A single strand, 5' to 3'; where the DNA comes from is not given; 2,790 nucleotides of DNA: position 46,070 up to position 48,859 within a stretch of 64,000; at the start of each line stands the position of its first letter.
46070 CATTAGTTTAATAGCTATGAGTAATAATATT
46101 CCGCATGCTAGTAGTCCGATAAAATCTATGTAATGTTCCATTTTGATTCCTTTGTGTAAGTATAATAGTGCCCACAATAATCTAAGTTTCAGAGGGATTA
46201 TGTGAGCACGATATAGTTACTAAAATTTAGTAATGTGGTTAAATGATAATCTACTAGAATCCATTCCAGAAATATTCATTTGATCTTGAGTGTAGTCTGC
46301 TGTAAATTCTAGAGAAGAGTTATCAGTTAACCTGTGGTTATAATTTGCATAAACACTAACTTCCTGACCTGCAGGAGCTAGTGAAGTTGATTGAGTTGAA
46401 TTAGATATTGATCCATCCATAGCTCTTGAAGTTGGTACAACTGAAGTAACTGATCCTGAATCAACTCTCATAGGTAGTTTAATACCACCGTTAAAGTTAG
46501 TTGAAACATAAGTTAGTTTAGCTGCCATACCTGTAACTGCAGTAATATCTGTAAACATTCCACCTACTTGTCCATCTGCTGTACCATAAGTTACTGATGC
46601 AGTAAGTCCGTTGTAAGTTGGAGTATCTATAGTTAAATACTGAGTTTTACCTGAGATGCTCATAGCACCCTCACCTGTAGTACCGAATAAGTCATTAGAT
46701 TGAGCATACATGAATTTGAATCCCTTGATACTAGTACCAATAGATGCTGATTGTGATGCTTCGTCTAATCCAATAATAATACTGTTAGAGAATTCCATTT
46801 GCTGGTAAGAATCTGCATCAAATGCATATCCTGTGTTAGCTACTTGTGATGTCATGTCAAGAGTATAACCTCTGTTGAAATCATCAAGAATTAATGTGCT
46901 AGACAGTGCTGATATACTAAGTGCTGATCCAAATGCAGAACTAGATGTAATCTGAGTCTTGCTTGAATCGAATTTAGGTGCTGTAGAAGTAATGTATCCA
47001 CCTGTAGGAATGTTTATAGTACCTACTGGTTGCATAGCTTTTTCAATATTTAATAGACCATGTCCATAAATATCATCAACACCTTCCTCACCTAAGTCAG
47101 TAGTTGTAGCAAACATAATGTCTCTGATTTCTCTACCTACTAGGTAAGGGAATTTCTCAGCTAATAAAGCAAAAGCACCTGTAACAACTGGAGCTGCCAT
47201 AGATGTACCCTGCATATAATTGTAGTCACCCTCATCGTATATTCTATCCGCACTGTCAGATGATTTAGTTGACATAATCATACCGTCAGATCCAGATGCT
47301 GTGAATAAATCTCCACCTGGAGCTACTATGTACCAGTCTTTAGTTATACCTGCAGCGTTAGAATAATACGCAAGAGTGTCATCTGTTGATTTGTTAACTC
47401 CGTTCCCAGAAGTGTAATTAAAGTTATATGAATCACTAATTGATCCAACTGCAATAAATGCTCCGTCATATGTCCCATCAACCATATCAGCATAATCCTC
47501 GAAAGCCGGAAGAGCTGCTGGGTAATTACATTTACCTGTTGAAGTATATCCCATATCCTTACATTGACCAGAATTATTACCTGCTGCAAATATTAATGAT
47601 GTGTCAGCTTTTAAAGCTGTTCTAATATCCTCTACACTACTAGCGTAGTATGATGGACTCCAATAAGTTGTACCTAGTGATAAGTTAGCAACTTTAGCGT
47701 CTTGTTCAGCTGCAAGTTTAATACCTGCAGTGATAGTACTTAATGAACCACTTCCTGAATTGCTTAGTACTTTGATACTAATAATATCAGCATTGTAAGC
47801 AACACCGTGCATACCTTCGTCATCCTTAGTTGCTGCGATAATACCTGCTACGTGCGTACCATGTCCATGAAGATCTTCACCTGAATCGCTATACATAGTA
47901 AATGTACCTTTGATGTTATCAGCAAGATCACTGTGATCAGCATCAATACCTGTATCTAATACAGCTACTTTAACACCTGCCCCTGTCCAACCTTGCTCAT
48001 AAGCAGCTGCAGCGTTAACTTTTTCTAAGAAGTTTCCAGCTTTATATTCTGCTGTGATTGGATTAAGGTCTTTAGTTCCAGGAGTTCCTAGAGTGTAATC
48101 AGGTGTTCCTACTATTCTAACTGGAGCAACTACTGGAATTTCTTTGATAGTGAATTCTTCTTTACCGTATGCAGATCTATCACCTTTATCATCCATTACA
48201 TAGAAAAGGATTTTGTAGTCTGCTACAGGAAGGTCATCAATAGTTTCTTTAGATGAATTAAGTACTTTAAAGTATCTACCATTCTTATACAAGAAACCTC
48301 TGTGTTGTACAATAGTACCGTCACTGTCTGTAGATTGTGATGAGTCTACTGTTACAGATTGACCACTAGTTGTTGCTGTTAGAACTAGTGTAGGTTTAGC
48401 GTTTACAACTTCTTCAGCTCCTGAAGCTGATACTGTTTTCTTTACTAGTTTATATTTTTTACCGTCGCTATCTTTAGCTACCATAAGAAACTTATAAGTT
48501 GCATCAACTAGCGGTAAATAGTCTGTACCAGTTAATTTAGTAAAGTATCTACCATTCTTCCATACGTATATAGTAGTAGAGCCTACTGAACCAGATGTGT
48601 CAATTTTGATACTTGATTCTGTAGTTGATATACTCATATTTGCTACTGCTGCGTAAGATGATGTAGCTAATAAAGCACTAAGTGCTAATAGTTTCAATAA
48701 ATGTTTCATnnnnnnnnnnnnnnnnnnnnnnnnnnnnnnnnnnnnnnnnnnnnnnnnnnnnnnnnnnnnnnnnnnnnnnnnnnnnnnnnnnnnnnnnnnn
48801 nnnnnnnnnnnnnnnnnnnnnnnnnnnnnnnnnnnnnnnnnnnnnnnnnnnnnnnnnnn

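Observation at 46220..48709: Phage-encoded secreted subtilase (S8) with autotransporter-like C-terminus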

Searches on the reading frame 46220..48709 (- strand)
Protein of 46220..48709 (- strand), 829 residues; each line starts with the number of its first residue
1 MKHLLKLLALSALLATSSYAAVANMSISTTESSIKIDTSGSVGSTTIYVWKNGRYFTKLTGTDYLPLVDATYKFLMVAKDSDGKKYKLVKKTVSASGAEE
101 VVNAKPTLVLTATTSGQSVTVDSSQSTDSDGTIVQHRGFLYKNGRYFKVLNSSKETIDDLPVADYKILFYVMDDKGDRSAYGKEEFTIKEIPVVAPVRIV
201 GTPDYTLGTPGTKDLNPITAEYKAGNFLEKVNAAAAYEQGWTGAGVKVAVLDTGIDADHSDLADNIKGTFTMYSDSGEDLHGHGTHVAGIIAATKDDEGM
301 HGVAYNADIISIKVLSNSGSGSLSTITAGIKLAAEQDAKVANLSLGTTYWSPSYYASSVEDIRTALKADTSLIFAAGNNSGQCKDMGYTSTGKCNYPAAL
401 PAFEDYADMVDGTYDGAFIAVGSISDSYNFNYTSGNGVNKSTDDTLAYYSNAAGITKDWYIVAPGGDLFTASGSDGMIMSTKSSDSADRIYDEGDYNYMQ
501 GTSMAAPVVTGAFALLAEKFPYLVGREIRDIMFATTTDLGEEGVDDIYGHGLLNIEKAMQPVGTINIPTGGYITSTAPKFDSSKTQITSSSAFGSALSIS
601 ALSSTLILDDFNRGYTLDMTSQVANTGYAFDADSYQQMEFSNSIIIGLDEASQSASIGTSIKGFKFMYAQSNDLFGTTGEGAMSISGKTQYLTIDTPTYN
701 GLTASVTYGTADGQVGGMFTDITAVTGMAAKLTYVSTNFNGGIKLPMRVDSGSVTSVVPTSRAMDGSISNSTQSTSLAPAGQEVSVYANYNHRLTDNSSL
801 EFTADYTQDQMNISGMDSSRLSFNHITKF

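Call 3: search_protein_families(library=pfam, proteins=[window:46220-48709:-], max_evalue=1)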
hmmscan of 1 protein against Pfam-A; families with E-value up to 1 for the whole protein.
window:46220-48709:- (829 aa): 1 family
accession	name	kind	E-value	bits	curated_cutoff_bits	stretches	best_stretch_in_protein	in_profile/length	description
PF00082.27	Peptidase_S8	-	1.3e-54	186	21.8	1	243-551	1-288/288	Subtilase family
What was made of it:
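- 47030..48094 (-): Subtilase (peptidase S8) catalytic domain, residues 206-560. Pfam PF00082, E 1.3e-54 (call 3).
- On Peptidase S8 (subtilase), Pfam PF00082: E 1.3e-54, 186 bits against a cut-off of 21.8, profile positions 1-288 of 288 (call 3).
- On Classical (type Va) autotransporter: No hit in the query at E <= 1 (call 3).
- On PKD domain (PF00801 / PF18911): The query has no Pfam PKD hit (call 3).
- Checked: Pfam Peptidase_S8 covers residues 243-551 over the full profile, E = 1.3e-54 (call 3).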

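Call 4: search_protein_families(library=ncbifam, proteins=[window:46220-48709:-], max_evalue=1)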
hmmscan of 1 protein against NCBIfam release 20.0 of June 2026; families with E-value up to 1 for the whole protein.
window:46220-48709:- (829 aa): 6 families
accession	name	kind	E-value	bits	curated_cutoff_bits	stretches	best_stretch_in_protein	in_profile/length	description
TIGR03921.1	T7SS_mycosin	equivalog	5.8e-47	160.5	278.75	1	234-577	4-300/353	type VII secretion-associated serine protease mycosin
NF051851.1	AtpSerPepEprS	equivalog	6.2e-24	84.1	1700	2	219-310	42-145/988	autotransporter serine peptidase EprS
NF033595.1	denti_PrtP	equivalog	6.1e-16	58.2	300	3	442-573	398-516/606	dentilisin complex serine proteinase subunit PrtP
NF049966.1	QH_SP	equivalog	1.7e-10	40.7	165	1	247-381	1-126/219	subtilisin-like serine protease QhpE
NF042956.1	IteS_antiphage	equivalog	5.6e-08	31.5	900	1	248-348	259-361/747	S8 family anti-phage peptidase IteS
TIGR03895.1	protease_PatA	subfamily_domain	5.9e-07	28.6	421.05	1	283-383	1-103/606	PatA/PatG family cyanobactin maturation protease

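Call 5: search_protein_families(library=phrogs, proteins=[window:46220-48709:-], max_evalue=0.1)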
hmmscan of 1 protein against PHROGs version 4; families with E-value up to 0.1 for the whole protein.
window:46220-48709:- (829 aa): 2 families
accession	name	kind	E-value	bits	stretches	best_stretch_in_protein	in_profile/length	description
phrog_3677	-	other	2.1e-55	189.1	1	230-576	580-854/1125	protease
phrog_3964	-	unknown function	5.8e-10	39.2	1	247-521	277-531/779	-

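Call 7: search_dna_similar(query=window:46220-48709:-, collection=phages, mode=protein, max_rows=40)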
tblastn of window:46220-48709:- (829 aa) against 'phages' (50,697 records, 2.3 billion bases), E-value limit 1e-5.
Records with a match: 81; places in all: 81; records where one place covers at least 80% of the query: 0.
Best place of each record, by identity: <60% 81.
By first word of the organism name: Bacillus 52; Bacteriophage 18; Staphylococcus 3; Agrobacterium 2; Acinetobacter 2; Pseudomonas 1; Moorella 1; Caudoviricetes 1; Sinorhizobium 1.
By host as written in the record: - 21; Bacillus anthracis Sterne 10; Bacillus subtilis 7; Bacillus anthracis 7; Bacillus cereus 6; Bacillus subtilis W-23-S(r); Bacillus licheniformis ATCC 9945a 2; Bacillus sp. 2; Bacillus subtilis Goe3 2; and 19 more.
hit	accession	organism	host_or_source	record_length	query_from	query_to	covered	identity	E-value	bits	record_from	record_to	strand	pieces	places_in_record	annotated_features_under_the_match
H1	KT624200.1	Bacillus phage SP-15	Bacillus subtilis W-23-S(r); Bacillus ...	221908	231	569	41%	30.1%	3e-16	90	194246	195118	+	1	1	protease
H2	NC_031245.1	Bacillus phage SP-15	Bacillus subtilis W-23-S(r); Bacillus ...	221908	231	569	41%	30.1%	3e-16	90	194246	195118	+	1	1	protease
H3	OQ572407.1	Pseudomonas phage Y5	Pseudomonas aeruginosa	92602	219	586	44%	26.9%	1e-15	88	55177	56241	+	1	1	record has no annotation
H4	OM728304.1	Bacillus phage vB_BsuM-Goe27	Bacillus subtilis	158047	228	531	37%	32.5%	3e-25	119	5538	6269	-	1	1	hypothetical protein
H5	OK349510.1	Bacillus phage BM-P1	Bacillus sp.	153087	228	531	37%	32.5%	4e-25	118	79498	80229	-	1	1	hypothetical protein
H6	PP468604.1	Bacillus phage BvP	Bacillus velezensis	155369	228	531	37%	32.2%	7e-25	117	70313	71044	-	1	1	hypothetical protein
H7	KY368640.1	Bacillus phage vB_BsuM-Goe3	Bacillus subtilis Goe3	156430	228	531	37%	32.2%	7e-25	117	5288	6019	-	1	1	putative peptidase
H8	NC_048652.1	Bacillus phage vB_BsuM-Goe3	Bacillus subtilis Goe3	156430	228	531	37%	32.2%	7e-25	117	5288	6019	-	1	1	protease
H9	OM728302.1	Bacillus phage vB_BsuM-Goe24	Bacillus subtilis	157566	228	531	37%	32.2%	1e-24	117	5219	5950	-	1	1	hypothetical protein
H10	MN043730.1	Bacillus phage vB_BveM-Goe7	Bacillus velezensis FZB42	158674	228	531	37%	32.2%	1e-24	117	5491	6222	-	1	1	putative serine protease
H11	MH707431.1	Bacillus phage BSP14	Bacillus subtilis ATCC 14593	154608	228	531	37%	32.2%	2e-24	116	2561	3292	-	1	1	putative peptidase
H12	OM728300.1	Bacillus phage vB_BsuM-Goe17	Bacillus subtilis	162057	228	531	37%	32.2%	2e-24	116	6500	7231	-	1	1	hypothetical protein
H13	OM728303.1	Bacillus phage vB_BsuM-Goe25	Bacillus subtilis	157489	228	531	37%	31.8%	1e-24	117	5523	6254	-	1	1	hypothetical protein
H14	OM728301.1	Bacillus phage vB_BsuM-Goe20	Bacillus subtilis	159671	228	531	37%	31.8%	3e-24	115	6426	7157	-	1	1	hypothetical protein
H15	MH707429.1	Bacillus phage BSP12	Bacillus subtilis ATCC 21336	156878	228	531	37%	31.8%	4e-24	115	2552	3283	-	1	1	serine protease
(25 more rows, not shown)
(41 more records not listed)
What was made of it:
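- Closest known: S8 proteases of large Bacillus phages. Same: They are phage-encoded S8 domains, 30-33% identical over about 300 aa (calls 5, 7).
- The PHROG 3677 'protease' hit and S8 genes in large Bacillus phages (calls 5, 7).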

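Call 12: find_homologous_proteins(query=window:46220-48709:-, max_evalue=0.001)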
Query window:46220-48709:- (829 aa): 1983 proteins with E <= 0.001 among 8000 candidates; the best 120 are listed.
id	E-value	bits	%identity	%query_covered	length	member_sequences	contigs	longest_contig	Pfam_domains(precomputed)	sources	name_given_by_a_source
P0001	0.0e+0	1807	100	100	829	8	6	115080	PF00082.28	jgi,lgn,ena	jgi:subtilisin family serine protease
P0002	0.0e+0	1149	61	96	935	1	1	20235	PF07495.20,PF22352.3,PF00082.28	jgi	jgi:subtilisin family serine protease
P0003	1.9e-279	947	55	100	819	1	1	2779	PF00082.28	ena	-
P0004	7.7e-158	545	41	90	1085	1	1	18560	PF00082.28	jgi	jgi:subtilisin family serine protease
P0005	2.7e-150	520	41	88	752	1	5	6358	PF00082.28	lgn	-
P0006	1.2e-140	488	42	90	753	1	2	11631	PF00082.28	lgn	-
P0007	2.0e-134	468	39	93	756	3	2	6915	PF00082.28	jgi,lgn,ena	-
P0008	1.4e-133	465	40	95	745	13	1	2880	PF00082.28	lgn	-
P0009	4.6e-123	430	38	95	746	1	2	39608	PF00082.28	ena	-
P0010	6.7e-121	423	38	96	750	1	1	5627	PF00082.28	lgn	-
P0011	8.9e-84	300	36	73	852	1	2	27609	PF00082.28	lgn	-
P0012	1.6e-79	286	40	57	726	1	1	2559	PF00082.28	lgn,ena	-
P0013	7.9e-78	281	37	69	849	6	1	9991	PF00082.28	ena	-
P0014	1.7e-75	273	34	71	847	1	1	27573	PF00082.28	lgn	-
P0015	2.6e-73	266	34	71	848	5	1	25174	PF00082.28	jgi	jgi:subtilisin family serine protease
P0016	4.4e-73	265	32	88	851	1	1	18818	PF00082.28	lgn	-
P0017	3.0e-71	259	34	72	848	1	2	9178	PF00082.28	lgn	-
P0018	2.9e-70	256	35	69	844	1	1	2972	PF00082.28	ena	-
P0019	3.3e-68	249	35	69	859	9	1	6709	PF00082.28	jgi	jgi:subtilisin family serine protease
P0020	1.9e-67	246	34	70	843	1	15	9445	PF00082.28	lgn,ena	-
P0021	8.1e-67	244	44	50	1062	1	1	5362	PF00028.24,PF28399.1,PF07943.19,PF00082.28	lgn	-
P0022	4.8e-66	242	35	69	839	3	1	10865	PF00082.28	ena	-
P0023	3.3e-62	229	31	85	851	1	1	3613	PF00082.28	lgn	-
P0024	7.8e-62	228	33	71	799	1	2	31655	PF00082.28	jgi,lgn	jgi:subtilisin family serine protease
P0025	7.9e-57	211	31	70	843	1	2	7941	PF00082.28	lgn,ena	-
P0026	1.3e-56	210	32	70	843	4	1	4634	PF00082.28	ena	-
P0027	2.9e-54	203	30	73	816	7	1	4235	PF00082.28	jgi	jgi:subtilisin family serine protease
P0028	2.9e-53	199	34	55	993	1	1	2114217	PF13606.13,PF13857.13,PF12796.14,PF00023.37,PF13637.13,PF00082.28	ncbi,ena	-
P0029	7.3e-51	191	30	73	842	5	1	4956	PF00082.28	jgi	-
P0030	2.0e-48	183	32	72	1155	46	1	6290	PF00082.28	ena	-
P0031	1.7e-47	180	32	72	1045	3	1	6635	PF00082.28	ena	-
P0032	4.8e-47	179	32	71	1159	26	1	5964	PF00082.28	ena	-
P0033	1.9e-46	177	37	50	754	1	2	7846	PF00082.28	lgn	-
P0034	2.8e-46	176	31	38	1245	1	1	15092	PF23194.2,PF17802.8,PF23193.2,PF13620.13,PF00188.33,PF17210.10,PF00082.28,PF13715.13,PF25020.2,PF22148.2,PF09430.17,PF22904.4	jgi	-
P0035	1.2e-45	174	31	72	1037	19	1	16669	PF00082.28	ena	-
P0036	3.4e-45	173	35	49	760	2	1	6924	PF00082.28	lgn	-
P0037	3.5e-45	173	34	48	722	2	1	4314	PF00082.28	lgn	-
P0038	4.4e-45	172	29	71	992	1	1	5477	PF00082.28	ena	-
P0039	2.7e-44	170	35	49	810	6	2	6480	PF00082.28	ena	-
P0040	8.3e-44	168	36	48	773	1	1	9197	PF00082.28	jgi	jgi:hypothetical protein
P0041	4.5e-43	166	30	71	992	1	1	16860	PF00082.28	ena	-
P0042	6.3e-43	165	36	42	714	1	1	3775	PF00082.28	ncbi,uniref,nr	ncbi:MAG: S8 family serine peptidase [Candidatus Thioglobus sp.]|uniref:S8 family peptidase n=1 Tax=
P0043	6.8e-43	165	30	71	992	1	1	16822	PF00082.28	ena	-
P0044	1.4e-42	164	31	63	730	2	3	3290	PF00082.28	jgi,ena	-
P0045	6.0e-42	162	37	42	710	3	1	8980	PF00082.28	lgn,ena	-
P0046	1.6e-41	160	29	71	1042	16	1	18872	PF00082.28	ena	-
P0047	3.8e-41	159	36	42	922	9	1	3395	PF12951.14,PF03797.26,PF00082.28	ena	-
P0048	1.0e-40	158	31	72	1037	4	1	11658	PF00082.28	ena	-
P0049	3.9e-40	156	34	50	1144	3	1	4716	PF07705.18,PF00082.28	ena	-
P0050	1.3e-39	154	29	72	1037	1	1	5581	PF00082.28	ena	-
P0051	6.9e-39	152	32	58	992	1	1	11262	PF00082.28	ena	-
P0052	1.8e-38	150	28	71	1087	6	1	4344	PF00082.28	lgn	-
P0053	2.1e-38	150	31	55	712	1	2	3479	PF00082.28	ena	-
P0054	2.8e-38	150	30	71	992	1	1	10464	PF00082.28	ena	-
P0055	4.8e-38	149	28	71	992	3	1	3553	PF00082.28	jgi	-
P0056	5.0e-38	149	34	48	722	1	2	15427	PF00082.28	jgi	jgi:hypothetical protein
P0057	2.0e-37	147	32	50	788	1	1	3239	PF00082.28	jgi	jgi:hypothetical protein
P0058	4.3e-37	146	31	58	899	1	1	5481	PF00082.28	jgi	-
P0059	5.8e-37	145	30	71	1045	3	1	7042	PF00082.28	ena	-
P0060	6.1e-37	145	34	49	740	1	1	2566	PF00082.28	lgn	-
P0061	7.4e-37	145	32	40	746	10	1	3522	PF22148.2,PF00082.28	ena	-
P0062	8.5e-37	145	36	40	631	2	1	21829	PF00082.28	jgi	-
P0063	9.1e-37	145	30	71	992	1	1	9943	PF00082.28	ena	-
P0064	2.9e-36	143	35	48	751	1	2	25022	PF00082.28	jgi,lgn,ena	-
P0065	5.1e-36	142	31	47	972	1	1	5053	PF13606.13,PF13857.13,PF12796.14,PF00023.37,PF13637.13,PF00082.28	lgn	-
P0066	2.0e-35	140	35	47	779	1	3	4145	PF00082.28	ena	-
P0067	2.1e-35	140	30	48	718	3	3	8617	PF00082.28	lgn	-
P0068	3.4e-35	140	33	48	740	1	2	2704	PF00082.28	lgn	-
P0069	6.0e-35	139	31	51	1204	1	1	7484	PF00082.28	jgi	-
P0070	6.4e-35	139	32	44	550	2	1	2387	PF00395.26,PF00082.28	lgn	-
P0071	7.7e-35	138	31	50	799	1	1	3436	PF00082.28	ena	-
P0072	1.1e-34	138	35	47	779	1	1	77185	PF00082.28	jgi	jgi:subtilase-type serine protease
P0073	1.2e-34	138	35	42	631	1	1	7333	PF00395.26,PF00082.28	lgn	-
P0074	1.4e-34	138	31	47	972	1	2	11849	PF00082.28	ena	-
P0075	5.8e-34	136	32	50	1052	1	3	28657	PF13606.13,PF13857.13,PF12796.14,PF00023.37,PF13637.13,PF24521.3,PF00082.28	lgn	-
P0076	7.0e-34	135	28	75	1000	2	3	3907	PF00082.28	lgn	-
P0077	1.9e-33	134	28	74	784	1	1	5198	PF00082.28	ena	-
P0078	1.9e-33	134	28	74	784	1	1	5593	PF00082.28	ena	-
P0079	2.1e-33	134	31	48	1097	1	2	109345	PF00082.28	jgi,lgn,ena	-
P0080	2.8e-33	133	35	47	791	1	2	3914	PF00082.28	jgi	jgi:subtilase-type serine protease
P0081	2.9e-33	133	35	47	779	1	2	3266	PF00082.28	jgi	-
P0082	2.9e-33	133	35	47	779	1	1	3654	PF00082.28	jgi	jgi:subtilase-type serine protease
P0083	3.1e-33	133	35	47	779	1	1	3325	PF00082.28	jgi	-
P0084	3.6e-33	133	35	47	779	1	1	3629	PF00082.28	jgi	jgi:subtilase-type serine protease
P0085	3.6e-33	133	35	47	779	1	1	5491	PF00082.28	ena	-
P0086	6.2e-33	132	35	47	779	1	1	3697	PF00082.28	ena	-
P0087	7.0e-33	132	35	47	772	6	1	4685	PF00082.28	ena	-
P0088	7.2e-33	132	29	48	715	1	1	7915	PF00082.28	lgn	-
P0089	9.5e-33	131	42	21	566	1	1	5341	PF02225.28,PF05922.22,PF00082.28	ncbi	-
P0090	1.0e-32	131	35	47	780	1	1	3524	PF00082.28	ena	-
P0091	1.2e-32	131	32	49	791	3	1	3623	PF00082.28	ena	-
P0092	1.3e-32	131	28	48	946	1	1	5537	PF13606.13,PF13857.13,PF12796.14,PF00023.37,PF13637.13,PF00082.28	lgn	-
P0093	1.8e-32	131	33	47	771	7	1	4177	PF00082.28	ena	-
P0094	8.4e-32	128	45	14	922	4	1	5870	PF00082.28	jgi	-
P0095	1.2e-31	128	31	43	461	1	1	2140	PF00082.28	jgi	jgi:subtilisin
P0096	1.3e-31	128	30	40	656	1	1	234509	PF03797.26,PF00082.28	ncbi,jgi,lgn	jgi:outer membrane autotransporter protein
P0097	1.3e-31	128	32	49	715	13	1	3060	PF00082.28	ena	-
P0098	1.3e-31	128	35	39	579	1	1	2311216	PF02369.23,PF01835.26,PF00082.28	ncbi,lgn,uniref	ncbi:S8 family serine peptidase [Priestia koreensis]|uniref:S8 family serine peptidase n=1 Tax=Pries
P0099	1.5e-31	128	35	47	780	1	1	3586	PF00082.28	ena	-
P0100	1.5e-31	128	35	39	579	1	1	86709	PF02369.23,PF00082.28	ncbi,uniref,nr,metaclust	ncbi:S8 family serine peptidase [Priestia koreensis]|uniref:S8 family serine peptidase n=1 Tax=Pries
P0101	1.8e-31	127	33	43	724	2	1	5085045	PF05922.22,PF23493.2,PF15337.12,PF01471.24,PF00082.28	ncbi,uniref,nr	ncbi:peptidoglycan-binding protein [Evansella clarkii]|uniref:peptidoglycan-binding protein n=1 Tax=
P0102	2.7e-31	127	28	71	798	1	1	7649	PF00082.28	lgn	-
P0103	4.8e-31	126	35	39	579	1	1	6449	PF02369.23,PF01835.26,PF00082.28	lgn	-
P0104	5.8e-31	126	35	47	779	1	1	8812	PF00082.28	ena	-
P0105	6.3e-31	125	34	40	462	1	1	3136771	PF00082.28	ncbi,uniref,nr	ncbi:S8 family peptidase [Mangrovibacillus cuniculi]|uniref:S8 family peptidase n=1 Tax=Mangrovibaci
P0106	7.7e-31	125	27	49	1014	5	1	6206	PF00082.28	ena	-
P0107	7.9e-31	125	34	40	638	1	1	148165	PF00395.26,PF00082.28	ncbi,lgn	-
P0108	1.0e-30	125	33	40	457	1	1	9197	PF00082.28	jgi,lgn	jgi:subtilisin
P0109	1.3e-30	124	33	43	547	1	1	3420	PF19190.7,PF22148.2,PF00082.28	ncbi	-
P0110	1.3e-30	124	31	50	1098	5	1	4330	PF00082.28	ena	-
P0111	2.2e-30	124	32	41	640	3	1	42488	PF00082.28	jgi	jgi:subtilisin family serine protease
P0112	2.5e-30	123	32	41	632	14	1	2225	PF00395.26,PF00082.28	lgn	-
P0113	2.6e-30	123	34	49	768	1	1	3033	PF00082.28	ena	-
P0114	2.9e-30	123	34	42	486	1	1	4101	PF00082.28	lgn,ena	-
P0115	3.2e-30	123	34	49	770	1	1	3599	PF00082.28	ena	-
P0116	4.5e-30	123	33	49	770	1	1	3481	PF00082.28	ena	-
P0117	4.7e-30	123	33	49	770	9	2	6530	PF00082.28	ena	-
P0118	4.7e-30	123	33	39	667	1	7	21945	PF00082.28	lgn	-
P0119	6.6e-30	122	32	48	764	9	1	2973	PF00082.28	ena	-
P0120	6.8e-30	122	32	49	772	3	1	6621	PF00082.28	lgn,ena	-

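Call 17: find_encoding_contigs(protein=P0001, flank=3000, max_places=6)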
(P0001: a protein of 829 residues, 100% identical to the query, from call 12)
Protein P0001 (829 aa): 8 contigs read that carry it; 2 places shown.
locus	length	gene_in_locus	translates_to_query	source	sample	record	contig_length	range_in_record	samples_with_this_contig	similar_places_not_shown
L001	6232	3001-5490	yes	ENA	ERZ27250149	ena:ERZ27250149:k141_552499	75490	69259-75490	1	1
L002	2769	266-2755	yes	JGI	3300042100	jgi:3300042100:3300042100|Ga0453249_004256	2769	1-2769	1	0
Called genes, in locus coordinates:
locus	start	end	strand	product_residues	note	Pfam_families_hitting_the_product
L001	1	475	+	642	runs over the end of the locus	-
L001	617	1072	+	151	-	PF01844:HNH (weak)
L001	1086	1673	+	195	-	-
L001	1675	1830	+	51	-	-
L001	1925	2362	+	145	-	-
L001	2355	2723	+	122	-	-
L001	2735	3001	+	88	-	-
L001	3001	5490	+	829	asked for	PF00082:Peptidase_S8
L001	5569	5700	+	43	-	-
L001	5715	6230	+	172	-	?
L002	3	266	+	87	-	?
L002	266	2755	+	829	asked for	PF00082:Peptidase_S8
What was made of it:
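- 46220..48709 (-): Complete CDS, 829 aa plus stop codon (46220-46222). An identical protein, P0001, occurs on 8 metagenomic contigs of up to 115 kb (calls 12, 17).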

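Call 19: find_encoding_contigs(protein=P0002, flank=10000, max_places=2)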
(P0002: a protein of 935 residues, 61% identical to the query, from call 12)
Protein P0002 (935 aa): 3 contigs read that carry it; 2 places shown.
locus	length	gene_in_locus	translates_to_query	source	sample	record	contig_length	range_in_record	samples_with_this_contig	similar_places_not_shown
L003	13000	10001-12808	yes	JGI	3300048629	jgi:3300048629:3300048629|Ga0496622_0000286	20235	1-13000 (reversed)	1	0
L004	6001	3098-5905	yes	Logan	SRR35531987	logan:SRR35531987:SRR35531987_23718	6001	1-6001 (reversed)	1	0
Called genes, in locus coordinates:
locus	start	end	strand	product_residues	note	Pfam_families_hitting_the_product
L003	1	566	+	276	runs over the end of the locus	-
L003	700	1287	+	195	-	-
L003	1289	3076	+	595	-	-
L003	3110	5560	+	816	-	PF08665:PglZ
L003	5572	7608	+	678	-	PF20442:BrxL_N, PF13337:BrxL_ATPase, PF16565:MIT_C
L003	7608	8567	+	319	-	-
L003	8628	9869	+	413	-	PF09903:DUF2130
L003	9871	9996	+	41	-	-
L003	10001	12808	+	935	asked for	PF07495:Y_Y_Y (faint), PF22352:K319L-like_PKD (faint), PF00082:Peptidase_S8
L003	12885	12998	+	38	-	?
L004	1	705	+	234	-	?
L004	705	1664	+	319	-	-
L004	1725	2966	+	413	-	PF09903:DUF2130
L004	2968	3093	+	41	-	-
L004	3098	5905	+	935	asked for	PF07495:Y_Y_Y (faint), PF22352:K319L-like_PKD (faint), PF00082:Peptidase_S8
